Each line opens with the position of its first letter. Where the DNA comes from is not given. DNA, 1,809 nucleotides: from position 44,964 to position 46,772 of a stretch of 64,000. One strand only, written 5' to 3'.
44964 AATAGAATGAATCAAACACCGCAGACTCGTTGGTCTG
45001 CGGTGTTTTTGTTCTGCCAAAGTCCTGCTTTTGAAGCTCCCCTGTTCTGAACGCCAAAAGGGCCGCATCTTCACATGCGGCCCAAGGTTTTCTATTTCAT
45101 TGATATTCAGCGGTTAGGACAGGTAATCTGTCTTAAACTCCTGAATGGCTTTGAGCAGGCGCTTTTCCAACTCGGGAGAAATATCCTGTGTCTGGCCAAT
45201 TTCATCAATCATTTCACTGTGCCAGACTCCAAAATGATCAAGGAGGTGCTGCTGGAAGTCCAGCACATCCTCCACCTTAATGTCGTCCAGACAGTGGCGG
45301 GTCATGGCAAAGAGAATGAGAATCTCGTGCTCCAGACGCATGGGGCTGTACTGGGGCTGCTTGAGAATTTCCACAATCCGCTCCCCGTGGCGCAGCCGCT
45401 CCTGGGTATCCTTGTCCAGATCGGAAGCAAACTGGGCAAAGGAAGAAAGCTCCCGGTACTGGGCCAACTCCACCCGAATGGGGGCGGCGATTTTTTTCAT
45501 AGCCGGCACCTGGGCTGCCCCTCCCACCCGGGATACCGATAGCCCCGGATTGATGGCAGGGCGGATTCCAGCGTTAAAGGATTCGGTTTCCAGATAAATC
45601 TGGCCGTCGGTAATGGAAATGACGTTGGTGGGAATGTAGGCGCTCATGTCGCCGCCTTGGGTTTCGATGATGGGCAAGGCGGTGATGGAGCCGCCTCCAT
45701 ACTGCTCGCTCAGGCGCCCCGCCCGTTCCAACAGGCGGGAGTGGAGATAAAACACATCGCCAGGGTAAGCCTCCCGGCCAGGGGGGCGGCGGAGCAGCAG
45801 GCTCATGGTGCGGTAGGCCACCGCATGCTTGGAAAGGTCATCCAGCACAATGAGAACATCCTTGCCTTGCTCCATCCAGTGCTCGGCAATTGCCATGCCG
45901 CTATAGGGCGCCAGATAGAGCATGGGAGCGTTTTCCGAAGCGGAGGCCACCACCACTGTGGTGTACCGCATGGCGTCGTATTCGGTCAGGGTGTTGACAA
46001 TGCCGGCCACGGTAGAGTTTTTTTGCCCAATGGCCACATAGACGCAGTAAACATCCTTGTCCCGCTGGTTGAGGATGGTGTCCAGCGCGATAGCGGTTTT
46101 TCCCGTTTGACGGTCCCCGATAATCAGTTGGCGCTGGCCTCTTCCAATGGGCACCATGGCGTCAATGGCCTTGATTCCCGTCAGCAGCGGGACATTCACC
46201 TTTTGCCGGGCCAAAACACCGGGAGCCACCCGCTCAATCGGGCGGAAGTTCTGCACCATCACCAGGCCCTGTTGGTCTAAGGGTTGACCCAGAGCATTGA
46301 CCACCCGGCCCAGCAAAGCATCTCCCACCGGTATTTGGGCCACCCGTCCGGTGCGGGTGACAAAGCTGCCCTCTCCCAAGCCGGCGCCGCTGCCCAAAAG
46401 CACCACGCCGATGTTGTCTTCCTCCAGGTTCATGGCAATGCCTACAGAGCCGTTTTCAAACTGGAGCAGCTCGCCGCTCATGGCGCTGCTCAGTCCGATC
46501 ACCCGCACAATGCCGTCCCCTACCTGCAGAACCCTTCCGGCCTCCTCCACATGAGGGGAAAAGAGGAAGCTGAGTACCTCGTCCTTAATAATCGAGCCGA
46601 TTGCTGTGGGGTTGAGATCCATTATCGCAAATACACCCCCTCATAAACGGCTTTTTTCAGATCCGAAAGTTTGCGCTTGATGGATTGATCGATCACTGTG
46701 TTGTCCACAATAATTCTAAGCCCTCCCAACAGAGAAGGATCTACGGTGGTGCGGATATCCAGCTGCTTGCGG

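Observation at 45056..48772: A self-contained F-type ATPase operon encoding only a, c, b, delta and alpha (no gamma, beta or epsilon)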

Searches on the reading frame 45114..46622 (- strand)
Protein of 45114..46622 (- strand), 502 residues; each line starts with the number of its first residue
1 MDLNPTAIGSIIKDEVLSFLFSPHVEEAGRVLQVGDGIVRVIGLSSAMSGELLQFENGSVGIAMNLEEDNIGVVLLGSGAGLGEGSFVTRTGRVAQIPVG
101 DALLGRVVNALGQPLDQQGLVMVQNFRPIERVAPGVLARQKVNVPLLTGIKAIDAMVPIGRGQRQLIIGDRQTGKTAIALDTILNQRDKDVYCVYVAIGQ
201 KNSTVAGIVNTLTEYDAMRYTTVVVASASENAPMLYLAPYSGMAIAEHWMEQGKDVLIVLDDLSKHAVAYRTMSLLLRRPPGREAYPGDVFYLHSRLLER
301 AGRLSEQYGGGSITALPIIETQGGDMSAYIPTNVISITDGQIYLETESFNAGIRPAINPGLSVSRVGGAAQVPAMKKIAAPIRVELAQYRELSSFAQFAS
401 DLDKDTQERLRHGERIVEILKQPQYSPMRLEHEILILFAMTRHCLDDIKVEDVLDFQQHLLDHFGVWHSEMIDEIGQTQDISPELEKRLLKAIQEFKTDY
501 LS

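Call 5: search_protein_families(library=ncbifam, proteins=[window:45114-46622:-], max_evalue=0.01)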
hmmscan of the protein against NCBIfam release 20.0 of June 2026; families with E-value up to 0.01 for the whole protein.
window:45114-46622:- (502 aa): 35 families (the best 25 are shown)
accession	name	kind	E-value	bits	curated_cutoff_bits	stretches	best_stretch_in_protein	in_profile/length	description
TIGR00962.1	atpA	equivalog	2.3e-232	772.1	484.45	1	4-500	3-501/503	F0F1 ATP synthase subunit alpha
NF009884.0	PRK13343.1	equivalog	6.8e-209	694.7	554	1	12-498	14-500/507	F0F1 ATP synthase subunit alpha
TIGR03324.1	alt_F1F0_F1_al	exception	7.5e-181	602.1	750.5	1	24-492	24-492/497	alternate F1F0 ATPase, F1 subunit alpha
NF045863.1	glide_MMOB1660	exception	6.8e-135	450.9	600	1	31-449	3-426/515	MMOB1660 family gliding motility ATPase complex subunit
NF005523.0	PRK07165.1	equivalog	2.4e-103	346.5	414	1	126-496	109-475/509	ATP F0F1 synthase subunit alpha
NF045936.2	MSC_0619_alpha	exception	7e-96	321.9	520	1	127-488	106-462/505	MSC_0619 family F1-like ATPase alpha subunit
TIGR02546.1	III_secr_ATP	equivalog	7.4e-65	219.3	604.75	1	25-439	3-420/423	type III secretion system ATPase SctN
TIGR03496.1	FliI_clade1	equivalog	1.3e-61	208.6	619.1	1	29-432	1-406/414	flagellar protein export ATPase FliI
TIGR03498.1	FliI_clade3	equivalog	1.7e-56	191.7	587.45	1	29-432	1-409/418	flagellar protein export ATPase FliI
TIGR01026.1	fliI_yscN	subfamily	1.3e-55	188.9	379.5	1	24-434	20-432/440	FliI/YscN family ATPase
NF005295.0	PRK06820.1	equivalog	2.4e-55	188.3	690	1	25-431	27-429/440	EscN/YscN/HrcN family type III secretion system ATPase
TIGR03497.1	FliI_clade2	equivalog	3.2e-54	184.5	629.8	1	29-437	1-409/413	flagellar protein export ATPase FliI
NF005391.0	PRK06936.1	equivalog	4.7e-54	183.9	657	1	25-437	21-434/439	type III secretion system ATPase SctN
NF006575.0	PRK09099.1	subfamily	6.4e-48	163.6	706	1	21-424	20-424/443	type III secretion system ATPase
NF006290.1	PRK08472.1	equivalog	3.3e-47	161.3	644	1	27-431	18-423/433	flagellar protein export ATPase FliI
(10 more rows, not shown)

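Call 6: search_protein_families(library=pfam, proteins=[window:45114-46622:-], max_evalue=0.01)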
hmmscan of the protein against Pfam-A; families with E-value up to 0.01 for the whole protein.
window:45114-46622:- (502 aa): 5 families
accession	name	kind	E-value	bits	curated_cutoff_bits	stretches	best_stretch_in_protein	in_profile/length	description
PF00006.31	ATP-synt_ab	-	1.3e-84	283.5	29.5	1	149-364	1-213/213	ATP synthase alpha/beta family, nucleotide-binding domain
PF00306.32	ATP-synt_ab_C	-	6e-44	149.8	27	1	371-496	1-126/126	ATP synthase alpha/beta chain, C terminal domain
PF02874.29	ATP-synt_ab_N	-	5.2e-15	56.1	20.9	1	25-92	2-69/69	ATP synthase alpha/beta family, beta-barrel domain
PF06745.19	ATPase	-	0.00041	20.2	26.6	1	148-206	3-64/231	KaiC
PF01637.24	ATPase_2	-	0.0012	19.2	33.2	1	150-267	8-123/225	ATPase domain predominantly from Archaea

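Call 8: find_encoding_contigs(protein=window:45114-46622:-, flank=10000, max_places=6)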
Protein window:45114-46622:- (502 aa): 4 contigs read that carry it; 3 places shown.
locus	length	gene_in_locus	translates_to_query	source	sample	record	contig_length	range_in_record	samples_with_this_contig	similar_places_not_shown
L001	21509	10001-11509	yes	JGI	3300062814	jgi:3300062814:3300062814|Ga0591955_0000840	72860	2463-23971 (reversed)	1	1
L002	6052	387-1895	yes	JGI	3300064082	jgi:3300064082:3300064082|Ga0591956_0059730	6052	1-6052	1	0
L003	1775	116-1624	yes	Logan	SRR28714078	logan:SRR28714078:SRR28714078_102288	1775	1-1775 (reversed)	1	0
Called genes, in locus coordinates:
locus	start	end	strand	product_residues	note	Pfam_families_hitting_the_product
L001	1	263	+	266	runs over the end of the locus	PF00696:AA_kinase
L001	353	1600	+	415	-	PF00171:Aldedh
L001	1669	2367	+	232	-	-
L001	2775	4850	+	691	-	PF00009:GTP_EFTU, PF22042:EF-G_D2, PF14492:EFG_III, PF03764:EFG_IV, PF00679:EFG_C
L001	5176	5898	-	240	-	PF00072:Response_reg, PF00486:Trans_reg_C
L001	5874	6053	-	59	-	-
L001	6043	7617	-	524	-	PF13493:DUF4118, PF00512:HisKA, PF02518:HATPase_c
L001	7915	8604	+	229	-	PF00119:ATP-synt_A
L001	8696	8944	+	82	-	PF00137:ATP-synt_C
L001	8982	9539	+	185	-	PF00430:ATP-synt_B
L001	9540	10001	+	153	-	PF00213:OSCP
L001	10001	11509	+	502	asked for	PF02874:ATP-synt_ab_N, PF00006:ATP-synt_ab, PF00306:ATP-synt_ab_C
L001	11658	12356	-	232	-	PF00687:Ribosomal_L1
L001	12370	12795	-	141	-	PF03946:Ribosomal_L11_N, PF00298:Ribosomal_L11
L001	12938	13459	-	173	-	PF02357:NusG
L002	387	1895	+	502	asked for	PF02874:ATP-synt_ab_N, PF00006:ATP-synt_ab, PF00306:ATP-synt_ab_C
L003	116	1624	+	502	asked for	PF02874:ATP-synt_ab_N, PF00006:ATP-synt_ab, PF00306:ATP-synt_ab_C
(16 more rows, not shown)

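Call 9: find_related_loci(query=window:45114-46622:-, collection=genome_contigs, flank=10000)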
Query window:45114-46622:- (502 aa) in genome_contigs; peptide patterns used: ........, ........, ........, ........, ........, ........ (x = any residue, [..] = any of these).
600 stretches matched a pattern (row limit reached: there are more); 566 encode a relative of the query (tblastn E <= 1e-3); the best 80 are kept; 80 distinct loci.
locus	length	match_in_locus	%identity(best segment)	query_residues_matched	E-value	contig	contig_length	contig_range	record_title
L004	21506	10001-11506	93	1-502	0e+0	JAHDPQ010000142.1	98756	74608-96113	MAG: Oscillospiraceae bacterium isolate SM1-B17.1 k141_31910, whole genome shotgun sequence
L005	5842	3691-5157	76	6-494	0e+0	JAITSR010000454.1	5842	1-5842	MAG: Clostridiales bacterium isolate Rs511_bin13 k119_739521, whole genome shotgun sequence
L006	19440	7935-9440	70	1-502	0e+0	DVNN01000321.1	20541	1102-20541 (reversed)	MAG TPA_asm: Candidatus Pelethocola excrementipullorum isolate CHK160-5124 CHK160__C272711_L20541_ERR2241953, whole geno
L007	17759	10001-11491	70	1-497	0e+0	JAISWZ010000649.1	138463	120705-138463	MAG: Clostridiales bacterium isolate Nc350_bin154 k119_4400824, whole genome shotgun sequence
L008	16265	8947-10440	66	1-497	0e+0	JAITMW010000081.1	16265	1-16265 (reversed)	MAG: Clostridiales bacterium isolate Pmx449_bin8 k119_2607369, whole genome shotgun sequence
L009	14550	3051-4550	65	1-500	0e+0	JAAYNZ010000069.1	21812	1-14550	MAG: Candidatus Epulonipiscium sp. isolate AS21ysBPME_3 44053_AS21, whole genome shotgun sequence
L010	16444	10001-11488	67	1-495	0e+0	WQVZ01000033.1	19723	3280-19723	MAG: Defluviitaleaceae bacterium isolate Emb289P1bin53 Ga0123355_10004778, whole genome shotgun sequence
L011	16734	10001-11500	65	1-500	0e+0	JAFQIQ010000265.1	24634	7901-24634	MAG: Lachnospira sp. isolate RGIG1854 Goat_Cecum-6__c638151, whole genome shotgun sequence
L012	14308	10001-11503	65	1-501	0e+0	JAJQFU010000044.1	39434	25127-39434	MAG: Clostridiales bacterium isolate MO.7_4 NODE_113_length_39434_cov_10.736763, whole genome shotgun sequence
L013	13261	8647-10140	65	1-497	0e+0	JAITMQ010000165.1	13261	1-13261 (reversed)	MAG: Clostridiales bacterium isolate Pmx449_bin21 k119_1114106, whole genome shotgun sequence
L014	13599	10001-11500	65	1-500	0e+0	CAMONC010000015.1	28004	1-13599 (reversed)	MAG: uncultured Lachnospiraceae bacterium isolate SRR873600_bin.92_metaWRAP_v1.3_MAG genome assembly, contig: NODE_3128_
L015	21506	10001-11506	65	1-502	0e+0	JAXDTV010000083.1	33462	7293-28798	MAG: Eubacterium sp. isolate SUG2711 k141_1453312, whole genome shotgun sequence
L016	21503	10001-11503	65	1-501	0e+0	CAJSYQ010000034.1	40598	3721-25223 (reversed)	Eubacteriaceae bacterium isolate A29_21.EX.DSS genome assembly, contig: MGBC000043.34, whole genome shotgun sequence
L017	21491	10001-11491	64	1-497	0e+0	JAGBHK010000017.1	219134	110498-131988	MAG: Lachnospiraceae bacterium isolate RGIG9121 Water_deer_Rectum.Co__c536678, whole genome shotgun sequence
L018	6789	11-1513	65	1-501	0e+0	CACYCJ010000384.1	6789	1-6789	MAG: uncultured Lachnospiraceae bacterium isolate RUG11815 genome assembly, contig: RUG11815_asm_384, whole genome shotg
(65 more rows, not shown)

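Call 21: list_cluster_members(proteins=[window:45114-46622:-, P0040, L087:10871-12277:+, L087:12353-12814:+, window:48019-48708:-, window:46622-47083:-])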
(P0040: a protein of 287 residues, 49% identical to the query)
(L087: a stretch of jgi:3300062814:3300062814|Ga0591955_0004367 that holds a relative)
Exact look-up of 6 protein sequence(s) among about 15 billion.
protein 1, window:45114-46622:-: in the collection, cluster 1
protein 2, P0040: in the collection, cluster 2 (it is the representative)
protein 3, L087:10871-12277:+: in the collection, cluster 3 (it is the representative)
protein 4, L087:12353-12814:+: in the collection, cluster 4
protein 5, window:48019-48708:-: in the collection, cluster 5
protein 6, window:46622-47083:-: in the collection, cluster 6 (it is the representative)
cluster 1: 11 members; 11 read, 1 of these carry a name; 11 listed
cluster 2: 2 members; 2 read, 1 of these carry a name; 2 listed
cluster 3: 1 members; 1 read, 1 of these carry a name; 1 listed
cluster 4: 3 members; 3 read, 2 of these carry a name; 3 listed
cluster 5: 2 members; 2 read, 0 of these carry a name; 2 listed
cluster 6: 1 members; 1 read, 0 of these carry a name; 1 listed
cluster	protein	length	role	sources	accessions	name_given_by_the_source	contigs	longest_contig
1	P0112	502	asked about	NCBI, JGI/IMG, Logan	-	-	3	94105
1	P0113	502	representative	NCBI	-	-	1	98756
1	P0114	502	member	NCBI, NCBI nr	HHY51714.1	MAG TPA: F0F1 ATP synthase subunit alpha [Clostridiales bacterium] | F0F1 ATP synthase subunit alpha [Clostridiales bacterium]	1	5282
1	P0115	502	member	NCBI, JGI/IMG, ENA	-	-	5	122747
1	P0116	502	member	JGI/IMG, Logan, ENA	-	-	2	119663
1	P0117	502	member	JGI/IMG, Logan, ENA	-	-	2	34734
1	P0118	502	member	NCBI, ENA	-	-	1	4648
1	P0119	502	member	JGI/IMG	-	-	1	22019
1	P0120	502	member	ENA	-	-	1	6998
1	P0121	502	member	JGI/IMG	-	-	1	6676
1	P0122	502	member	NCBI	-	-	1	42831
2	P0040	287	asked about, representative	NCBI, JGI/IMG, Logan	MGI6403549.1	MAG: ATP synthase F1 subunit gamma [Oscillospiraceae bacterium] | F-type H+-transporting ATPase subunit gamma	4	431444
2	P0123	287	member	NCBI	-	-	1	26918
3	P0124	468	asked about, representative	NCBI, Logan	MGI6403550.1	MAG: F0F1 ATP synthase subunit beta [Oscillospiraceae bacterium]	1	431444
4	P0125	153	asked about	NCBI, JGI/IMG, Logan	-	F-type H+-transporting ATPase subunit epsilon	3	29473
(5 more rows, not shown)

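Call 22: find_encoding_contigs(protein=P0123, flank=10000, max_places=4)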
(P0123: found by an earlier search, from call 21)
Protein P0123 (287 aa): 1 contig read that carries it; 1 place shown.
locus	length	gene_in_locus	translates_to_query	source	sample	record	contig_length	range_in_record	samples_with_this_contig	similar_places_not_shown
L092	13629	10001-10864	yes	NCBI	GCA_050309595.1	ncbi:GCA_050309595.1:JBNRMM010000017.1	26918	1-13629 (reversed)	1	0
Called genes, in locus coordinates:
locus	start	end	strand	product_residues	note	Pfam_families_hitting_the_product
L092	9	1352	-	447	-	PF03062:MBOAT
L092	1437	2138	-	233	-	PF00156:Pribosyltran (weak)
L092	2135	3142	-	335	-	PF00814:TsaD, PF22521:HypF_C_2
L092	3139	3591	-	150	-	PF13302:Acetyltransf_3 (weak), PF13527:Acetyltransf_9, PF13420:Acetyltransf_4, PF00583:Acetyltransf_1, PF13673:Acetyltransf_10, PF08445:FR47, PF13508:Acetyltransf_7, PF21926:FeeM (faint)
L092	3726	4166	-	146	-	PF00583:Acetyltransf_1, PF13673:Acetyltransf_10, PF13508:Acetyltransf_7, PF08445:FR47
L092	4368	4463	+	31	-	-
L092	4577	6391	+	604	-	PF00009:GTP_EFTU, PF01926:MMR_HSR1 (faint), PF02421:FeoB_N (faint), PF22042:EF-G_D2, PF03144:GTP_EFTU_D2, PF14492:EFG_III (weak), PF00679:EFG_C, PF21018:BipA_C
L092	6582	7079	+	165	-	-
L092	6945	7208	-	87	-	-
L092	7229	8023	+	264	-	PF01522:Polysacc_deac_1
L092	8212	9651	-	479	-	PF12838:Fer4_7, PF13187:Fer4_9 (weak), PF14697:Fer4_21 (weak), PF25160:LdpA_Fe-S-bd, PF00037:Fer4, PF12797:Fer4_2 (weak), PF12837:Fer4_6, PF02906:Fe_hyd_lg_C, +8 more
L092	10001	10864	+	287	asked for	PF00231:ATP-synt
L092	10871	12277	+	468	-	PF02874:ATP-synt_ab_N, PF00006:ATP-synt_ab, PF22919:ATP-synt_VA_C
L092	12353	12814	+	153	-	PF02823:ATP-synt_DE_N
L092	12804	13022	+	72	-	PF09527:ATPase_gene1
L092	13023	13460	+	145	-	PF03899:ATP-synt_I (weak)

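Call 23: find_encoding_contigs(protein=P0122, flank=6000, max_places=4)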
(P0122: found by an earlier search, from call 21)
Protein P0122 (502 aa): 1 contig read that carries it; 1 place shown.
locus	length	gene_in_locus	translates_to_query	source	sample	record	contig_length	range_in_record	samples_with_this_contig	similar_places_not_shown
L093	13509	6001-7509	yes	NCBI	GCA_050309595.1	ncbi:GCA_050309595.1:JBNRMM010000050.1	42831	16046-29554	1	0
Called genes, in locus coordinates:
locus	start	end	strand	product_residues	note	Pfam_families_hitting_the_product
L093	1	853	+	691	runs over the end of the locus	PF00009:GTP_EFTU, PF22042:EF-G_D2, PF14492:EFG_III, PF03764:EFG_IV, PF00679:EFG_C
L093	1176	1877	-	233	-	PF00072:Response_reg, PF00486:Trans_reg_C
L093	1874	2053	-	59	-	-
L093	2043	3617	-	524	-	PF13493:DUF4118, PF00512:HisKA, PF02518:HATPase_c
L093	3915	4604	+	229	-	PF00119:ATP-synt_A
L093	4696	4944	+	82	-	PF00137:ATP-synt_C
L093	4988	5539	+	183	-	PF00430:ATP-synt_B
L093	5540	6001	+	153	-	PF00213:OSCP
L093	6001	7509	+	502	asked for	PF02874:ATP-synt_ab_N, PF00006:ATP-synt_ab, PF00306:ATP-synt_ab_C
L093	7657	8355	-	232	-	PF00687:Ribosomal_L1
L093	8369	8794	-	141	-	PF03946:Ribosomal_L11_N, PF00298:Ribosomal_L11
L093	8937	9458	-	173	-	PF02357:NusG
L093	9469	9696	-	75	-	PF00584:SecE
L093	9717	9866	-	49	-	PF00471:Ribosomal_L33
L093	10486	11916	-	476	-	PF00206:Lyase_1, PF10397:ADSL_C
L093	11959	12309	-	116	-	PF05164:ZapA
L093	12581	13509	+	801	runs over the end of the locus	PF00343:Phosphorylase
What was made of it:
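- MAG GCA_050309595.1 holds contig JBNRMM010000050.1 with atpBEFHA|rplA (L093) and contig JBNRMM010000017.1 with the lone atpGDC-ZI (L092) (calls 22, 23).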

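Call 24: find_encoding_contigs(protein=P0115, flank=6000, max_places=6)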
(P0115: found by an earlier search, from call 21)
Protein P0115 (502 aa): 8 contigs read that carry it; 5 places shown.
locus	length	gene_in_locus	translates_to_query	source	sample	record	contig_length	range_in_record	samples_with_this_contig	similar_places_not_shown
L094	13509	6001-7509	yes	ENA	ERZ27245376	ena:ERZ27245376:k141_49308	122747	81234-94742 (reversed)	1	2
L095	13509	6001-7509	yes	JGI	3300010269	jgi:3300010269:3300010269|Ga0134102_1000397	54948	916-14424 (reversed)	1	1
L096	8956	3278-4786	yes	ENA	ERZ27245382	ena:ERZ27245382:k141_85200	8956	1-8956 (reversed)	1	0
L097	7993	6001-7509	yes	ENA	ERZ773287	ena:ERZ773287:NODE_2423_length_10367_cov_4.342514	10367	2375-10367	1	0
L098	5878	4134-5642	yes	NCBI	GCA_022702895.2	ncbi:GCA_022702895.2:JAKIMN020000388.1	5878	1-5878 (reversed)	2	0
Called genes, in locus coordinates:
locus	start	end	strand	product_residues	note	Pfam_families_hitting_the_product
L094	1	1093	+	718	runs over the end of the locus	PF00009:GTP_EFTU, PF22042:EF-G_D2, PF14492:EFG_III, PF03764:EFG_IV, PF00679:EFG_C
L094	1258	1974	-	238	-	PF00072:Response_reg, PF00486:Trans_reg_C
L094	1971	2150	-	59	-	-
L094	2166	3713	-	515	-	PF13493:DUF4118, PF00512:HisKA, PF02518:HATPase_c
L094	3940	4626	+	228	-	PF00119:ATP-synt_A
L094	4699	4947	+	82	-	PF00137:ATP-synt_C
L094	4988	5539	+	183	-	PF00430:ATP-synt_B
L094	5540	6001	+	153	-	PF00213:OSCP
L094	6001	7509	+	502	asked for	PF02874:ATP-synt_ab_N, PF00006:ATP-synt_ab, PF00306:ATP-synt_ab_C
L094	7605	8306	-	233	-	PF00687:Ribosomal_L1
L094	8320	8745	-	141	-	PF03946:Ribosomal_L11_N, PF00298:Ribosomal_L11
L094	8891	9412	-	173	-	PF02357:NusG, PF00467:KOW (weak)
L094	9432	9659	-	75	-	PF00584:SecE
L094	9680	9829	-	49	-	PF00471:Ribosomal_L33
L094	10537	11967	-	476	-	PF00206:Lyase_1, PF10397:ADSL_C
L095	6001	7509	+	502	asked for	PF02874:ATP-synt_ab_N, PF00006:ATP-synt_ab, PF00306:ATP-synt_ab_C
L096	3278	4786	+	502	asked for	PF02874:ATP-synt_ab_N, PF00006:ATP-synt_ab, PF00306:ATP-synt_ab_C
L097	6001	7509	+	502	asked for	PF02874:ATP-synt_ab_N, PF00006:ATP-synt_ab, PF00306:ATP-synt_ab_C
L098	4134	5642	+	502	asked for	PF02874:ATP-synt_ab_N, PF00006:ATP-synt_ab, PF00306:ATP-synt_ab_C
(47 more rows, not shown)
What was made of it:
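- Tried and rejected: The same junction appears in many independent assemblies (calls 8, 23, 24).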
